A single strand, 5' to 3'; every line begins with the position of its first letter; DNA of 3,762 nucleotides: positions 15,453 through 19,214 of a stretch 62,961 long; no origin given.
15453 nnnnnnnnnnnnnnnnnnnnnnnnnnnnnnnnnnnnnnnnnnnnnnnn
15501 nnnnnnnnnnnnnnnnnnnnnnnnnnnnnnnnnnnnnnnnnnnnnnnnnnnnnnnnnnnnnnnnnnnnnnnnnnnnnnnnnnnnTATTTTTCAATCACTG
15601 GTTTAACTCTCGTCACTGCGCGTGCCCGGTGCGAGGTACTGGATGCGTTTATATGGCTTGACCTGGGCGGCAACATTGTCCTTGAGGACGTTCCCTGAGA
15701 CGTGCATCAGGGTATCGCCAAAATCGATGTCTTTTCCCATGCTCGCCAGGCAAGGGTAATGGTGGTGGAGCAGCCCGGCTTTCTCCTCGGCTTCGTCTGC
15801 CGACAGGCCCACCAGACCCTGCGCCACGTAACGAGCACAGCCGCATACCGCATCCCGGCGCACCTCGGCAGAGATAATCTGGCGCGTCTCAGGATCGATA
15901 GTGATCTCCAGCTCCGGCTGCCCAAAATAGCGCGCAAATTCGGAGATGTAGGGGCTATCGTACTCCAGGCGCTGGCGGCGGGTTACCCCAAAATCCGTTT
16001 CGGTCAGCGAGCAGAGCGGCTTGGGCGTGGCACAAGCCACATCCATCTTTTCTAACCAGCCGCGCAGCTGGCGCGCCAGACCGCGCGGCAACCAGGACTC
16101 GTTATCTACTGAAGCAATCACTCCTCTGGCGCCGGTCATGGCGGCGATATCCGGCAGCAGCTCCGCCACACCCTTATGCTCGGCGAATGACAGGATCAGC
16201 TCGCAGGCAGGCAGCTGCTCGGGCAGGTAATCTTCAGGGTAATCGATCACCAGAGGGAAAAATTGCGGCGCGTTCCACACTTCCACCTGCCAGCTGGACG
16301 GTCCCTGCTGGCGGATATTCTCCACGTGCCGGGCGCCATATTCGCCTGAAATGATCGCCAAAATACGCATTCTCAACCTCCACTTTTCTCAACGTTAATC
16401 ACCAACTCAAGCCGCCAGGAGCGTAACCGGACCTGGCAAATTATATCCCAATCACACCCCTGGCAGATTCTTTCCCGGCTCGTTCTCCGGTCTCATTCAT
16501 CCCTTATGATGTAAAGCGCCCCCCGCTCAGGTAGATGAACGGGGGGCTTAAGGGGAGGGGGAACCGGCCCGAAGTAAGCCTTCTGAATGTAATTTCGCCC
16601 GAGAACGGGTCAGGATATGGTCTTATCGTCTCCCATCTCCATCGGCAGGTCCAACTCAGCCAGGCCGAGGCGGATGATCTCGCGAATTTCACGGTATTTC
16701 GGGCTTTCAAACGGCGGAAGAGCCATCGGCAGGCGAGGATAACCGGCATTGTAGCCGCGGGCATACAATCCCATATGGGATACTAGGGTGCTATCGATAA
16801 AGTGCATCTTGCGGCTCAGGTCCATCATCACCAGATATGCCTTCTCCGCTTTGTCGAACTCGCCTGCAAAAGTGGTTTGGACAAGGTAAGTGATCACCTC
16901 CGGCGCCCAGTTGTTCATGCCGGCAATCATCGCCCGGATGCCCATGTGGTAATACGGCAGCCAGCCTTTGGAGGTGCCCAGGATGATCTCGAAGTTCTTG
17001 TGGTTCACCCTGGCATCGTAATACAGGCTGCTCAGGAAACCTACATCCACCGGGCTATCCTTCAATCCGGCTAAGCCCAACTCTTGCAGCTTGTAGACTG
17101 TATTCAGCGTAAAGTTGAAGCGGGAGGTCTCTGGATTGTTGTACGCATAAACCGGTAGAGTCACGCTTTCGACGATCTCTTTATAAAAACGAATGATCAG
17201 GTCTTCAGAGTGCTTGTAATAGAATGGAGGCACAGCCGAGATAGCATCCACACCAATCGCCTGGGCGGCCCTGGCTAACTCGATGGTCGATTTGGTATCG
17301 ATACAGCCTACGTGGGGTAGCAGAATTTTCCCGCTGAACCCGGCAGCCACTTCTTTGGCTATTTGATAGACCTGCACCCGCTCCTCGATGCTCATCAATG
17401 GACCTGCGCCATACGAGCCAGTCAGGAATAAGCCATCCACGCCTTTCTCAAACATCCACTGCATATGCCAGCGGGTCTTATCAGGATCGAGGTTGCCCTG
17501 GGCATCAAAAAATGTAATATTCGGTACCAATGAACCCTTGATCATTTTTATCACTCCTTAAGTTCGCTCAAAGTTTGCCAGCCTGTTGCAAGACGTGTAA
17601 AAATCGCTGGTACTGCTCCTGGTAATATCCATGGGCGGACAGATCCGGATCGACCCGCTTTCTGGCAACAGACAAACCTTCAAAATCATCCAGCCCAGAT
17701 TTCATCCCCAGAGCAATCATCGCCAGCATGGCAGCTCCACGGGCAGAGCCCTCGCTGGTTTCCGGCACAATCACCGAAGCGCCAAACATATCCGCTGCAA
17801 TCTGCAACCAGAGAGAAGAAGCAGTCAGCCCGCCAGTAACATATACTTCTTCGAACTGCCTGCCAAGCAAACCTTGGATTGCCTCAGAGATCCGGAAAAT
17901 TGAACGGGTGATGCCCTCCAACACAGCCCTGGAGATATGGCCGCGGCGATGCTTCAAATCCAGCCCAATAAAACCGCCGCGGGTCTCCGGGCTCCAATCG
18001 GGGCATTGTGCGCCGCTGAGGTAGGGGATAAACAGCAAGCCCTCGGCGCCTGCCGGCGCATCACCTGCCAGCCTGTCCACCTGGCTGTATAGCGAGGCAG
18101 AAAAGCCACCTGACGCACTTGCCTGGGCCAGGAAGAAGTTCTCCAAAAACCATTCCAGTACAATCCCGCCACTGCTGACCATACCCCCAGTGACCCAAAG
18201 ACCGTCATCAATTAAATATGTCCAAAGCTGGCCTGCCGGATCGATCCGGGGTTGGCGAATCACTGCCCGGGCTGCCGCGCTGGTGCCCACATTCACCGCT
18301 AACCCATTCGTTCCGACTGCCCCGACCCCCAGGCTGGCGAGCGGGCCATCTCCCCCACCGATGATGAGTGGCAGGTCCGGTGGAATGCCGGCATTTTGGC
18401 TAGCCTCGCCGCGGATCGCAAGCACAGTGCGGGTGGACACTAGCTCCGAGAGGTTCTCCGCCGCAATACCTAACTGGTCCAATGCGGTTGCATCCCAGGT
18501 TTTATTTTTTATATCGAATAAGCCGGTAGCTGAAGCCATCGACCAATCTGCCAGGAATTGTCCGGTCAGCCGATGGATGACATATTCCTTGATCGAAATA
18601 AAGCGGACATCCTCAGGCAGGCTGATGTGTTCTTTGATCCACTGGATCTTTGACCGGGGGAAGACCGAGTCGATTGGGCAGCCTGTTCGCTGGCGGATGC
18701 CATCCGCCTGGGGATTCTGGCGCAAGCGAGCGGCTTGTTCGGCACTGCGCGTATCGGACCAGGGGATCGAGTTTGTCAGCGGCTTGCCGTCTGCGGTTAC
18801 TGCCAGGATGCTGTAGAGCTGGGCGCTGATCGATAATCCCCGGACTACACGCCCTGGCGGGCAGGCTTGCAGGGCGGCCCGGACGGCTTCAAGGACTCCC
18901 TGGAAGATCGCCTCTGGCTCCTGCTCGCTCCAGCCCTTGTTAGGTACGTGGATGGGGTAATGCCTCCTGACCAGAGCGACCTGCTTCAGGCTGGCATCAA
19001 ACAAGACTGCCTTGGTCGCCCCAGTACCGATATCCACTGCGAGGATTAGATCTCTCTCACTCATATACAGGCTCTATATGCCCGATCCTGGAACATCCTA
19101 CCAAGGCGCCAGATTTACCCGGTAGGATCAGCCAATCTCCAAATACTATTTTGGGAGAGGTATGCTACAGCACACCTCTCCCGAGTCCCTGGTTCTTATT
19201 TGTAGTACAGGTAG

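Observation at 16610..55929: ~39 kb bidirectional catabolic super-operon linking sugar(-acid) cleavage to a W-AOR / OFOR / ADP-forming ligase module: candidate undescribed anaerobic pathway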

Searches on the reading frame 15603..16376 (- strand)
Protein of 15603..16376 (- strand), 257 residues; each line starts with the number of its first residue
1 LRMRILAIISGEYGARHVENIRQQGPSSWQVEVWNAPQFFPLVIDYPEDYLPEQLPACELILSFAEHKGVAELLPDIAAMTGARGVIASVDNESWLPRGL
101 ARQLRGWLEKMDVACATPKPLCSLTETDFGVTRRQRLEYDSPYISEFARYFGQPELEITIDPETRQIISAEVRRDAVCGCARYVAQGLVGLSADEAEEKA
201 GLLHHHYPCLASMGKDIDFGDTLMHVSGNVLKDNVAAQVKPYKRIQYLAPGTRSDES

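Call 8: search_protein_families(library=pfam, proteins=[window:15603-16376:-])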
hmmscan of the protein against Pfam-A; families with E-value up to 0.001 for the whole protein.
window:15603-16376:- (257 aa): 1 family
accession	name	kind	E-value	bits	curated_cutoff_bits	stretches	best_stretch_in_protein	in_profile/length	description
PF02593.20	DUF166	-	4.2e-48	164.3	24.4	1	8-236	3-216/221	Domain of unknown function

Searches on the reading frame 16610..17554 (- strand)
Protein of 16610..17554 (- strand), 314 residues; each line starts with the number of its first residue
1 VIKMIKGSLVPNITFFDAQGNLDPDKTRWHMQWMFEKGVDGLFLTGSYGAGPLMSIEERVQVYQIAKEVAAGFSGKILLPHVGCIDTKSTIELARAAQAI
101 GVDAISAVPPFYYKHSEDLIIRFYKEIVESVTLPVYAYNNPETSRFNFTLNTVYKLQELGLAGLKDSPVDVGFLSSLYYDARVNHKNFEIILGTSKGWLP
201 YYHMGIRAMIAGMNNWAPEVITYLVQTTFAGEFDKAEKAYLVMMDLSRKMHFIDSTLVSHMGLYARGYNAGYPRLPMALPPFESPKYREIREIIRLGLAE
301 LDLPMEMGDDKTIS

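Call 4: search_protein_families(library=pfam, proteins=[window:16610-17554:-])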
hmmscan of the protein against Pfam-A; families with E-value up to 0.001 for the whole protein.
window:16610-17554:- (314 aa): 1 family
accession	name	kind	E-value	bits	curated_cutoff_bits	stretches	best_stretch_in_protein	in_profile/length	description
PF00701.28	DHDPS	-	1.9e-42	145.5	22.1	1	5-293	2-285/289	Dihydrodipicolinate synthetase family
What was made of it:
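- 16610..17545 (-): DHDPS/NAL-family pyruvate aldolase-like protein (311 aa). PF00701 at 1.9e-42 (call 4).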

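Call 10: search_protein_families(library=ncbifam, proteins=[window:16610-17554:-], max_evalue=0.00001)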
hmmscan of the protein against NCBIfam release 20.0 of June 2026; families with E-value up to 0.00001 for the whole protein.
window:16610-17554:- (314 aa): 7 families
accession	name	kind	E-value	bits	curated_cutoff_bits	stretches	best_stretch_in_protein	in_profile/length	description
NF040954.1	Arch_KDGaldase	equivalog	3e-38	131.8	390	1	9-294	4-278/288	bifunctional 2-dehydro-3-deoxy-phosphogluconate/2-dehydro-3-deoxy-6-phosphogalactonate aldolase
NF003164.0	PRK04147.1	equivalog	7.1e-32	110.9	281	1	7-278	6-273/294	N-acetylneuraminate lyase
TIGR00674.1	dapA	equivalog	2e-31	108.9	206.15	1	9-281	3-272/286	4-hydroxy-tetrahydrodipicolinate synthase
TIGR00683.1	nanA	equivalog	1.9e-29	102.9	382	1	6-247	2-239/293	N-acetylneuraminate lyase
TIGR02313.1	HpaI-NOT-DapA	exception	1.4e-27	96.2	396.7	1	6-254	2-247/294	2,4-dihydroxyhept-2-ene-1,7-dioic acid aldolase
NF002958.0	PRK03620.1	subfamily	1.9e-20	72.9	278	1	4-277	10-281/307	5-dehydro-4-deoxyglucarate dehydratase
TIGR03249.1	KdgD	equivalog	6.6e-16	58.3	373.95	1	6-222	10-222/299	5-dehydro-4-deoxyglucarate dehydratase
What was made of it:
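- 16610..17545 (-): Best NCBIfam hit is the archaeal KD(P)G aldolase model (132 bits, far below cut-off); KdgD dehydratase models score only 58-73 bits (call 10).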

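Call 36: search_solved_structures(query=window:16610-17554:-, max_evalue=1e-10)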
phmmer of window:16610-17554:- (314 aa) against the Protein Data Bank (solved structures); distinct sequences matched with E-value up to 1e-10: 108 (the best 60 are shown).
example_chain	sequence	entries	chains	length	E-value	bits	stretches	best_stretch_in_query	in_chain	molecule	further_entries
3n2x_A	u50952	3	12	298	6.5e-27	98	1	6-291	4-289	Uncharacterized protein yagE | YagE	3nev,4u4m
2v8z_A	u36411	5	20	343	8.4e-27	97.6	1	6-292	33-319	YAGE | Probable 2-keto-3-deoxy-galactonate aldolase YagE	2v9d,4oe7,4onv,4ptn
3hij_A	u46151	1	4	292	6.6e-26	94.7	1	12-282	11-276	Dihydrodipicolinate synthase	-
1xky_A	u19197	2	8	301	7.1e-26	94.6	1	12-282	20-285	dihydrodipicolinate synthase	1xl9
3lcw_A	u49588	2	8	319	2.4e-25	92.9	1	5-171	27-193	N-acetylneuraminate lyase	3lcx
8u8w_A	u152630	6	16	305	2.7e-25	92.7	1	1-171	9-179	N-acetylneuraminate lyase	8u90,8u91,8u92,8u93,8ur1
1hl2_A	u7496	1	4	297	2.4e-24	89.6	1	5-171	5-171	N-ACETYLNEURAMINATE LYASE SUBUNIT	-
2yxg_A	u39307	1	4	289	2.6e-24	89.5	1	13-285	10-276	Dihydrodipicolinate synthase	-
3lbc_A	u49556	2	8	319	2.8e-24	89.4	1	5-171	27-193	N-acetylneuraminate lyase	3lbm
3lcg_A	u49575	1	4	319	2.8e-24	89.4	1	5-171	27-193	N-acetylneuraminate lyase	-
3lcf_A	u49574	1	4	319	2.8e-24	89.4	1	5-171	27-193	N-acetylneuraminate lyase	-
3lch_A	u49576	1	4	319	2.8e-24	89.4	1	5-171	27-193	N-acetylneuraminate lyase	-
3lcl_A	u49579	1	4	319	2.8e-24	89.4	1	5-171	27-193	N-acetylneuraminate lyase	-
3lci_A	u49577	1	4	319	2.8e-24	89.3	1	5-171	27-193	N-acetylneuraminate lyase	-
2wnn_A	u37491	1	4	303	3.2e-24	89.1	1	5-171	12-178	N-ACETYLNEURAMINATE LYASE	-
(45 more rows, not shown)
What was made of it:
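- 16610..17545 (-): Best solved relatives are E. coli YagE 2-keto-3-deoxy sugar-acid aldolases (call 36).
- The DHDPS-type protein resembles YagE, which releases glycolaldehyde or glyceraldehyde (call 36).
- Tried and rejected: Rejected (calls 10, 36).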

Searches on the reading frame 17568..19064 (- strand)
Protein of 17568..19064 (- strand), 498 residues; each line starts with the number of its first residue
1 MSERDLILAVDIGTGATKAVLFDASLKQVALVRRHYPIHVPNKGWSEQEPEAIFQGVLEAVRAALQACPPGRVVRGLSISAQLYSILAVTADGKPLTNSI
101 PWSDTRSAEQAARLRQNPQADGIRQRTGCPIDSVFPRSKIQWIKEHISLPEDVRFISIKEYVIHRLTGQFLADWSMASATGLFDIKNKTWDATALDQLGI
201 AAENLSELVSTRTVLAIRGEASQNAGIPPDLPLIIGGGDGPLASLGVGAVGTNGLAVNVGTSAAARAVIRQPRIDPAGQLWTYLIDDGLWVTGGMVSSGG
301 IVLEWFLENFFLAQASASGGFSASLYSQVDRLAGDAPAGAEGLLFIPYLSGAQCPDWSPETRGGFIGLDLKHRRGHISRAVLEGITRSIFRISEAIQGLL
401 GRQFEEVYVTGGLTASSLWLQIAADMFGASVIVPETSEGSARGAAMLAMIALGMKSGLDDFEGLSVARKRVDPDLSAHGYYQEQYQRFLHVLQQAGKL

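Call 4: search_protein_families(library=pfam, proteins=[window:17568-19064:-])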
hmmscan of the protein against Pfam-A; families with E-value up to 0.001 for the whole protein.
window:17568-19064:- (498 aa): 2 families
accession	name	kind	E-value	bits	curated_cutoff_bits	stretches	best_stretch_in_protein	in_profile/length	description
PF00370.27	FGGY_N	-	1.2e-52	179.4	28.8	1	7-246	2-245/245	FGGY family of carbohydrate kinases, N-terminal domain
PF02782.22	FGGY_C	-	1e-32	114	27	1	256-451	2-197/198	FGGY family of carbohydrate kinases, C-terminal domain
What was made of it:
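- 17568..19064 (-): FGGY kinase 1 (gluconokinase/xylulokinase-like). FGGY_N and FGGY_C domains (call 4).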

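Call 10: search_protein_families(library=ncbifam, proteins=[window:17568-19064:-], max_evalue=0.00001)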
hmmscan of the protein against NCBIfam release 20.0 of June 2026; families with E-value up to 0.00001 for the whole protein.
window:17568-19064:- (498 aa): 12 families
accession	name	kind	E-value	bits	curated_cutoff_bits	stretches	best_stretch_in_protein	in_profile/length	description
TIGR01314.1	gntK_FGGY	equivalog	2.9e-112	375.8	648.55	1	7-489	2-487/505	gluconokinase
TIGR01312.1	XylB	equivalog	7.5e-86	288.6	380.25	1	9-492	2-480/481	xylulokinase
TIGR01311.1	glycerol_kin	equivalog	5.3e-59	199.8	590.35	1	6-488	2-486/496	glycerol kinase GlpK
NF000756.0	PRK00047.1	subfamily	2.5e-53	181.1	498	1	2-479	2-479/502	glycerol kinase GlpK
NF008187.0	PRK10939.1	equivalog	4.9e-46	157.4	528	1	5-495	4-503/521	autoinducer-2 kinase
NF011601.0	PRK15027.1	equivalog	1.8e-42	145.4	912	1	8-495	3-479/484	xylulokinase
TIGR02628.1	fuculo_kin_coli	equivalog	1.2e-33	116.8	470.9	1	6-460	2-450/465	L-fuculokinase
TIGR01315.1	5C_CHO_kinase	subfamily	1.3e-20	73.6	408.7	1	8-494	3-536/541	FGGY family pentulose kinase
NF003154.0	PRK04123.1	equivalog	5.3e-18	65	428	1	216-494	254-536/554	ribulokinase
TIGR02627.1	rhamnulo_kin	equivalog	6.2e-15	54.7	527.95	1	69-217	63-213/454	rhamnulokinase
NF007925.0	PRK10640.1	equivalog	1.4e-11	43.5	639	1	59-207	58-209/489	rhamnulokinase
TIGR01234.1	L-ribulokinase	equivalog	1.2e-08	34.2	583.25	1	45-456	53-489/536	ribulokinase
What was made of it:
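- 17568..19064 (-): Scores 376 bits on gntK_FGGY against a cut-off of 649 (call 10).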
